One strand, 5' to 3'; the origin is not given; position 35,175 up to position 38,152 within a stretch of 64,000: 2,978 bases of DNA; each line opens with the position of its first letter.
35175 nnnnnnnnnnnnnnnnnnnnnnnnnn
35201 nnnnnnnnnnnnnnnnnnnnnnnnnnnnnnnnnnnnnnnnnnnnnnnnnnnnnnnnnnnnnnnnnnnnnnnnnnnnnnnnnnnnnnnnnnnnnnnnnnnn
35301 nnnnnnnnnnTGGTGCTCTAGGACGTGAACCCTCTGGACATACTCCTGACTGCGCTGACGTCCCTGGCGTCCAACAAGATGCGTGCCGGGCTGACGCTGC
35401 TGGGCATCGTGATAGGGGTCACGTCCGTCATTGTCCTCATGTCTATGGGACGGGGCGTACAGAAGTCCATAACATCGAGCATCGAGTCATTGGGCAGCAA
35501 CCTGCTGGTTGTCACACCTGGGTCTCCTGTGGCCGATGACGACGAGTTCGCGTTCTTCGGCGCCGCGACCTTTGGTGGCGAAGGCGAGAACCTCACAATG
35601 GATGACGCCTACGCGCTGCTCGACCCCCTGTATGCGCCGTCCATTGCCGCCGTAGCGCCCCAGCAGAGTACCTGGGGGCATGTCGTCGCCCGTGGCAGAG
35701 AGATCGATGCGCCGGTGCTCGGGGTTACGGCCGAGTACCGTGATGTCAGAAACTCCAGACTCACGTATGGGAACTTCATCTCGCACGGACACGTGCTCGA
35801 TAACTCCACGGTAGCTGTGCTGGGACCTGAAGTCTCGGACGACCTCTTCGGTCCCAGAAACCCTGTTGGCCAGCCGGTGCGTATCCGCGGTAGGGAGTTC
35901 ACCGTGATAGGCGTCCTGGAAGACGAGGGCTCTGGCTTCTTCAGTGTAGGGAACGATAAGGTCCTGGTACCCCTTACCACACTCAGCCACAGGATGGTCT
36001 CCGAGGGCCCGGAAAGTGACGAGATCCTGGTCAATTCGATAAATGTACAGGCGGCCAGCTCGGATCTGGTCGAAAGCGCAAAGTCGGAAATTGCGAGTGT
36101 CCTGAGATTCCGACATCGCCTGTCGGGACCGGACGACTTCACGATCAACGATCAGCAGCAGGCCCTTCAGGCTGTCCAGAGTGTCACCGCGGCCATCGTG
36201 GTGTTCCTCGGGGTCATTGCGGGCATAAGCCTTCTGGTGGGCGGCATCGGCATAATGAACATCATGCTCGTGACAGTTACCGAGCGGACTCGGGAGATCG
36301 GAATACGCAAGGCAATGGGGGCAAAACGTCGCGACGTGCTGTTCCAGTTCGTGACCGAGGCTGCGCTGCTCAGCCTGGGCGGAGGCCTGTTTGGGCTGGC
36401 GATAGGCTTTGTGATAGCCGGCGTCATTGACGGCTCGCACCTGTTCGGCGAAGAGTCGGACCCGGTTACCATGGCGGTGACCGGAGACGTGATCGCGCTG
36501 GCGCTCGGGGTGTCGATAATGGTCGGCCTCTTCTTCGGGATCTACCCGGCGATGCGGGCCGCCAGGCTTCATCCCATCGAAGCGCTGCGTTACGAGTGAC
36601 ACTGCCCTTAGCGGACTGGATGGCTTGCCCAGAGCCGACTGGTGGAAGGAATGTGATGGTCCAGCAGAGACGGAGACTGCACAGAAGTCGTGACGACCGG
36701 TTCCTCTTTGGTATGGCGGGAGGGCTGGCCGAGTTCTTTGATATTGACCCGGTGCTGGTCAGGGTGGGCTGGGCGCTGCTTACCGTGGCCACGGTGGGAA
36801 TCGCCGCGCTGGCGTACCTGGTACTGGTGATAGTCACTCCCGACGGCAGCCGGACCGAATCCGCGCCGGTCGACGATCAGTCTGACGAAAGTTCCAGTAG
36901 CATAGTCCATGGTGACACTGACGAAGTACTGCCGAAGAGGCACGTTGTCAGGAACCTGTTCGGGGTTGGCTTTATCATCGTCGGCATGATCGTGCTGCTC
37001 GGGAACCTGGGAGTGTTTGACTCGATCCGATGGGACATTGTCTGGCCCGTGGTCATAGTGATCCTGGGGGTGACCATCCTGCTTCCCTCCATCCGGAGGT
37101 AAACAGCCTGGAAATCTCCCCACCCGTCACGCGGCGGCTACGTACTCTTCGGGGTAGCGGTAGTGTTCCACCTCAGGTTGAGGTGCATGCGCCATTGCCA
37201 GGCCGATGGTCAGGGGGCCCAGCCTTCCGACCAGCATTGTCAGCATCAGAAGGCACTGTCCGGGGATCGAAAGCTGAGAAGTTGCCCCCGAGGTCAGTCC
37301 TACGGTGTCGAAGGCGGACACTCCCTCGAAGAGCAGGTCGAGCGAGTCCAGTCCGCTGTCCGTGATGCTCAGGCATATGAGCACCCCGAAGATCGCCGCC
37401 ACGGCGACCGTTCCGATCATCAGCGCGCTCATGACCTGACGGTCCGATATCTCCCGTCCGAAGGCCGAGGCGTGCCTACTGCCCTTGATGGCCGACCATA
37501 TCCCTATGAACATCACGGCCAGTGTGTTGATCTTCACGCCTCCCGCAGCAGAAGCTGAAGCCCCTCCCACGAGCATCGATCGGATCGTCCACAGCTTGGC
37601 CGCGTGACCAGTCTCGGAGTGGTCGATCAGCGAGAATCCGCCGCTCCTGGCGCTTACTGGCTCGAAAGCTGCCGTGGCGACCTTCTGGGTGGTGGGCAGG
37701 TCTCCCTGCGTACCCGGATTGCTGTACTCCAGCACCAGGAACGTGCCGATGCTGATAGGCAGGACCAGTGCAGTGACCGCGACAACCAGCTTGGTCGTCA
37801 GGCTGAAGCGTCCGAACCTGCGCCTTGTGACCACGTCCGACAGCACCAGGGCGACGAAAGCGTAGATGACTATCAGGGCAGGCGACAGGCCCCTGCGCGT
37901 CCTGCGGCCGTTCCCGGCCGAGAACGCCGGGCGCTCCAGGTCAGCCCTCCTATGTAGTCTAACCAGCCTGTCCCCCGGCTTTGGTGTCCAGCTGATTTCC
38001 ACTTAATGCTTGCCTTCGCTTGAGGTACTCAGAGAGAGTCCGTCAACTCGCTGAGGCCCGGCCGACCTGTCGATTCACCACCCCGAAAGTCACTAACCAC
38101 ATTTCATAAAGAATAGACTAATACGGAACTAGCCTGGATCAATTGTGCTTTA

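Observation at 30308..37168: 6.8-kb envelope-stress/export module bounded by 53-bp direct repeats that duplicate the 3' end of the TrkH-like gene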

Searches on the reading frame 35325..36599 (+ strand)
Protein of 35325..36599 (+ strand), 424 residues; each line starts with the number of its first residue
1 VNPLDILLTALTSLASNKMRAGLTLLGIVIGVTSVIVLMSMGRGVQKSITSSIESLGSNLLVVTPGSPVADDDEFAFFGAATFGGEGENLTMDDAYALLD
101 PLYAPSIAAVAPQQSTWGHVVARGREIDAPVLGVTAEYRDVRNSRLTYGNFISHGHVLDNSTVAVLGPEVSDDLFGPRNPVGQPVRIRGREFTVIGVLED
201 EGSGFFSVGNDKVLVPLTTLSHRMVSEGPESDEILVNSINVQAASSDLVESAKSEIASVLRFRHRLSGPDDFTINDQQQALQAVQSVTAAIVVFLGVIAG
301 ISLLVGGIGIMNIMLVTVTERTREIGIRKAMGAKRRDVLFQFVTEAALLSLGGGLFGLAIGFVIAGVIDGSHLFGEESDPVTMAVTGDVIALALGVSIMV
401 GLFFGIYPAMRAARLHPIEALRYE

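Call 5: search_protein_families(library=pfam, proteins=[window:35325-36599:+], max_evalue=0.01)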
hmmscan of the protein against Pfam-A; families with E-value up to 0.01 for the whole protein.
window:35325-36599:+ (424 aa): 2 families
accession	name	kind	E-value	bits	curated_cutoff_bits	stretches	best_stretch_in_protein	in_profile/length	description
PF12704.14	MacB_PCD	-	8.7e-45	154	27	1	22-258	2-206/207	MacB-like periplasmic core domain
PF02687.27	FtsX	-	9.2e-24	84.2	25.5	1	297-417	2-120/120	FtsX-like permease C-terminal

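Call 62: search_protein_families(library=ncbifam, proteins=[window:35325-36599:+], max_evalue=0.00001)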
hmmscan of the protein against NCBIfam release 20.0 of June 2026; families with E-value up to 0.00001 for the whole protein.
window:35325-36599:+ (424 aa): 5 families
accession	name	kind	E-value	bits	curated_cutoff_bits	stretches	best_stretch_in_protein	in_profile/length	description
NF007826.0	PRK10535.1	equivalog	1.6e-65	221.7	966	1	7-422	258-646/648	macrolide ABC transporter ATP-binding protein/permease MacB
TIGR03434.1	ADOP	subfamily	2.1e-34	118.8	622.3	1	128-422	108-400/803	ADOP family duplicated permease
TIGR02212.1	lolCE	equivalog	5.2e-16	58.6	362.45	1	188-424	180-411/411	lipoprotein-releasing ABC transporter permease subunit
NF008076.0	PRK10814.1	exception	6.3e-09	35.3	473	1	295-424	267-399/399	lipoprotein-releasing ABC transporter permease subunit LolC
NF038346.1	FtsX_actino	exception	3.8e-08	33.1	250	1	273-414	161-303/308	permease-like cell division protein FtsX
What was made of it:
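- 35325..36599 (+): MacB-type ABC permease (MacB_PCD and FtsX domains). It has no nucleotide-binding domain. It matches only positions 258-646 of the 648-position E. coli MacB model (call 62).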

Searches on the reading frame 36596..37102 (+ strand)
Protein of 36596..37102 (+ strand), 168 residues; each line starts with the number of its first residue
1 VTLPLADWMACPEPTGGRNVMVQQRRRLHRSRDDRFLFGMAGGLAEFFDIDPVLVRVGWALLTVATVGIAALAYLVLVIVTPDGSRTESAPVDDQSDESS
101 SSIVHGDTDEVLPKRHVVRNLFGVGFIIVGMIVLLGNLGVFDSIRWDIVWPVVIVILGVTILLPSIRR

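Call 5: search_protein_families(library=pfam, proteins=[window:36596-37102:+], max_evalue=0.01)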
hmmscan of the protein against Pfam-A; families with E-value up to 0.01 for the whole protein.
window:36596-37102:+ (168 aa): 3 families
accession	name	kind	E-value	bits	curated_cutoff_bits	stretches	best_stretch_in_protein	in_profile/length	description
PF04024.17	PspC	-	3.6e-18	65.5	25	1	26-83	1-57/58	PspC domain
PF22570.1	LiaF-TM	-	1.7e-05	26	27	1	121-164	1-44/98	LiaF transmembrane domain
PF18917.5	LiaI-LiaF-like_TM1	-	0.00039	20.9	27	1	121-162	2-42/42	LiaI-LiaF-like transmembrane region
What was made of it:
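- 36596..37102 (+): PspC-domain membrane protein 2. Call 5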

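Call 62: search_protein_families(library=ncbifam, proteins=[window:36596-37102:+], max_evalue=0.00001)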
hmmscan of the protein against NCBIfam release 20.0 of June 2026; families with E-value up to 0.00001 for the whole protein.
window:36596-37102:+ (168 aa): 1 family
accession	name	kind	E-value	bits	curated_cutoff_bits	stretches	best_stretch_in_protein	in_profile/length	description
TIGR02978.1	phageshock_pspC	equivalog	1.5e-08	34.5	104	1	25-92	1-69/121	envelope stress response membrane protein PspC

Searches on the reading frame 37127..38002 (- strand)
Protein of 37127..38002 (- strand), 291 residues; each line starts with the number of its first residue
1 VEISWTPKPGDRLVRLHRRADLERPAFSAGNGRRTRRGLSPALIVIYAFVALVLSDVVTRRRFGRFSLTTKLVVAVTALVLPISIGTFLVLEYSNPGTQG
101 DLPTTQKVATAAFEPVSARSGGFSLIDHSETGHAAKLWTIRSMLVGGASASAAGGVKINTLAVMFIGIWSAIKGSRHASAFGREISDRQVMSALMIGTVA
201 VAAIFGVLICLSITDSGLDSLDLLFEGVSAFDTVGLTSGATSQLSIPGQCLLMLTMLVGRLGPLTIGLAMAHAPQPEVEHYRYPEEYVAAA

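Call 5: search_protein_families(library=pfam, proteins=[window:37127-38002:-], max_evalue=0.01)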
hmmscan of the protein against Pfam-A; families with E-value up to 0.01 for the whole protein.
window:37127-38002:- (291 aa): 1 family
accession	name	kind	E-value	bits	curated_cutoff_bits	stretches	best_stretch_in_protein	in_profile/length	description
PF02386.22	TrkH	-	9.6e-28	97.3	27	1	72-281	280-502/502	Cation transport protein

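Call 10: find_encoding_contigs(protein=window:37127-38002:-, flank=10000, max_places=10)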
Protein window:37127-38002:- (291 aa): no gene with exactly this product is on record in the collection.

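Call 11: find_homologous_proteins(query=window:37127-38002:-)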
Query window:37127-38002:- (291 aa): 902 proteins with E <= 0.001 among 8000 candidates; the best 120 are listed.
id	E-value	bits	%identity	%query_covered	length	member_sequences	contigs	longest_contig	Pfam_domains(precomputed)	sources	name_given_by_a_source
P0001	7.6e-183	624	100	100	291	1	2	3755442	PF02386.23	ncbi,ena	-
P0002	1.4e-157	541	91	82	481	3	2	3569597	PF02386.23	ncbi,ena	-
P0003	2.0e-155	534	92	82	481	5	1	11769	PF02386.23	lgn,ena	-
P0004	5.4e-146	503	82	87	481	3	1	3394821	PF02386.23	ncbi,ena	-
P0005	3.7e-137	474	86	82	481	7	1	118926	PF02386.23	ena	-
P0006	4.4e-127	441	75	87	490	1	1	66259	PF02386.23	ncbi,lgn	-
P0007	1.8e-124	433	70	88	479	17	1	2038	PF02386.23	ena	-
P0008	4.7e-111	389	82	82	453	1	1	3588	PF02386.23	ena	-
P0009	2.2e-80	288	93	52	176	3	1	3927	PF02386.23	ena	-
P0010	2.5e-75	271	52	86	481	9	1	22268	PF02386.23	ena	-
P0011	5.2e-75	270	49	91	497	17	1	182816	PF02386.23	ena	-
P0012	5.7e-75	270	48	91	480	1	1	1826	PF02386.23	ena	-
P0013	6.3e-75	270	46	98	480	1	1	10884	PF02386.23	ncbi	-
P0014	4.9e-74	267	48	91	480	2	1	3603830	PF02386.23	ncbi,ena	-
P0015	1.1e-73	266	53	81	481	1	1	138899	PF02386.23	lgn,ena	-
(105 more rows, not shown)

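Call 12: find_encoding_contigs(protein=P0001, flank=10000, max_places=4)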
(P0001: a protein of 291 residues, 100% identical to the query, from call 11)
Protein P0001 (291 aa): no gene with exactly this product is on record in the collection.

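Call 13: find_encoding_contigs(protein=P0002, flank=10000, max_places=4)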
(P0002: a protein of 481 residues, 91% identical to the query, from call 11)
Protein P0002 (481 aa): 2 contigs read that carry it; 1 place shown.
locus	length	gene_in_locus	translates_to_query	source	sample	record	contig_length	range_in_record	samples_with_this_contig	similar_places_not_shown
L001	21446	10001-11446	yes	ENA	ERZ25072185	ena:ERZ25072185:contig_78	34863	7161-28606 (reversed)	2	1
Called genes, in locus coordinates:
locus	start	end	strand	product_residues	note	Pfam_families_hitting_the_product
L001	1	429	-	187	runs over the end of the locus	PF08002:DUF1697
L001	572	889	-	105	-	-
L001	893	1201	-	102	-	-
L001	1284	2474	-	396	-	PF02771:Acyl-CoA_dh_N, PF08028:Acyl-CoA_dh_2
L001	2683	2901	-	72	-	-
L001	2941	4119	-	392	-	PF00497:SBP_bac_3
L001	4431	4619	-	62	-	-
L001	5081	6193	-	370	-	PF01408:GFO_IDH_MocA, PF22685:Gal80p_C-like, PF22725:GFO_IDH_MocA_C3, PF02894:GFO_IDH_MocA_C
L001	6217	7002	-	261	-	PF02627:CMD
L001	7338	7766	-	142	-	-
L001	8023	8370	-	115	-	PF01927:Mut7-C (weak), PF18480:DUF5615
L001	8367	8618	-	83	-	PF04255:DUF433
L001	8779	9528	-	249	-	PF05685:Uma2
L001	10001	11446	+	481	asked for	PF02386:TrkH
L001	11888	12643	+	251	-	PF04367:DUF502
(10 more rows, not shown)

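Call 14: find_encoding_contigs(protein=P0004, flank=10000, max_places=4)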
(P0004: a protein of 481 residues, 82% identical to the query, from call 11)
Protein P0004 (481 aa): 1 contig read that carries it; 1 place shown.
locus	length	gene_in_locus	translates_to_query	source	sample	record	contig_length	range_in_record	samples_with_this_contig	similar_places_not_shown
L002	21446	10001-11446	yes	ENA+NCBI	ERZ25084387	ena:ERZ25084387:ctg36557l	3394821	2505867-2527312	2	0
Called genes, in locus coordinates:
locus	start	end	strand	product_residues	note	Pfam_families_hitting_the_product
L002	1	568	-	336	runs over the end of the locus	PF21181:SsfX3_N, PF13472:Lipase_GDSL_2, PF14606:Lipase_GDSL_3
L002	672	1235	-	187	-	PF08002:DUF1697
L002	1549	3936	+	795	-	PF13401:AAA_22 (weak), PF00004:AAA (weak), PF07728:AAA_5, PF28529:McrB_lid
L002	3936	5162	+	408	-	PF10117:McrBC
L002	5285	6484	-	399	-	PF02771:Acyl-CoA_dh_N, PF08028:Acyl-CoA_dh_2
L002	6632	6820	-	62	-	-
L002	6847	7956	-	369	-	PF01408:GFO_IDH_MocA, PF22685:Gal80p_C-like, PF22725:GFO_IDH_MocA_C3, PF02894:GFO_IDH_MocA_C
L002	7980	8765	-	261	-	PF02627:CMD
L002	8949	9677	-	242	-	PF05685:Uma2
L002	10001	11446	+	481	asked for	PF02386:TrkH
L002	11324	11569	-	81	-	-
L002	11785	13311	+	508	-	PF11074:DUF2779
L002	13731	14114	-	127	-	-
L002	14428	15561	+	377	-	PF00296:Bac_luciferase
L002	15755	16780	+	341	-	PF02353:CMAS, PF01209:Ubie_methyltran (weak), PF13489:Methyltransf_23, PF13847:Methyltransf_31, PF08241:Methyltransf_11, PF08242:Methyltransf_12, PF13649:Methyltransf_25, PF08498:Sterol_MT_C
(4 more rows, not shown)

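Call 33: find_encoding_contigs(protein=P0003, flank=10000, max_places=5)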
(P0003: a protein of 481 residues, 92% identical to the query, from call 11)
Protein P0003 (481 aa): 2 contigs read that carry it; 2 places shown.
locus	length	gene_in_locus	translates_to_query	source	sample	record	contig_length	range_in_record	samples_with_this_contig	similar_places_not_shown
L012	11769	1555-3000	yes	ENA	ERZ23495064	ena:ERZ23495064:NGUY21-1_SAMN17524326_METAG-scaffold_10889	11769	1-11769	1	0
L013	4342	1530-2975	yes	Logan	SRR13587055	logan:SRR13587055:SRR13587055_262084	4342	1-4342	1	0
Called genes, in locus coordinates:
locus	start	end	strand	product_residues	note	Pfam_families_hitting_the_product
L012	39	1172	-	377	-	PF00560:LRR_1 (faint), PF13855:LRR_8 (weak), PF12799:LRR_4 (weak)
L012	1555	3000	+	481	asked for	PF02386:TrkH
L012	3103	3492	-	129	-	PF13650:Asp_protease_2 (weak), PF13975:gag-asp_proteas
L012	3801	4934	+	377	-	PF00296:Bac_luciferase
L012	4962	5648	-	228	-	PF05685:Uma2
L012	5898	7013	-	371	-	PF00355:Rieske, PF19298:KshA_C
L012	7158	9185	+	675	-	PF05719:GPP34, PF00067:p450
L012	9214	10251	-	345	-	PF02353:CMAS, PF01209:Ubie_methyltran (weak), PF13489:Methyltransf_23, PF13847:Methyltransf_31, PF08241:Methyltransf_11, PF08242:Methyltransf_12, PF13649:Methyltransf_25, PF08498:Sterol_MT_C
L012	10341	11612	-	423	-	-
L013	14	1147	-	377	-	PF00560:LRR_1 (faint), PF13855:LRR_8 (weak), PF12799:LRR_4 (weak)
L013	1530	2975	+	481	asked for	PF02386:TrkH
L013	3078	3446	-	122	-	PF13650:Asp_protease_2 (weak), PF13975:gag-asp_proteas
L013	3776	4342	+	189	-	?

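Call 62: search_protein_families(library=ncbifam, proteins=[window:37127-38002:-], max_evalue=0.00001)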
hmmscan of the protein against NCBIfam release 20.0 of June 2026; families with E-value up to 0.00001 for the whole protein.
window:37127-38002:- (291 aa): 2 families
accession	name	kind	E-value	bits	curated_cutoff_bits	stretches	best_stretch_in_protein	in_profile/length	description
TIGR00933.1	2a38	subfamily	2.2e-37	129.1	331.15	1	52-260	177-391/391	TrkH family potassium uptake protein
TIGR00934.2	2a38euk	subfamily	5.9e-06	24.9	441.9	0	75-265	622-824/834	TRK family potassium/sodium uptake transporter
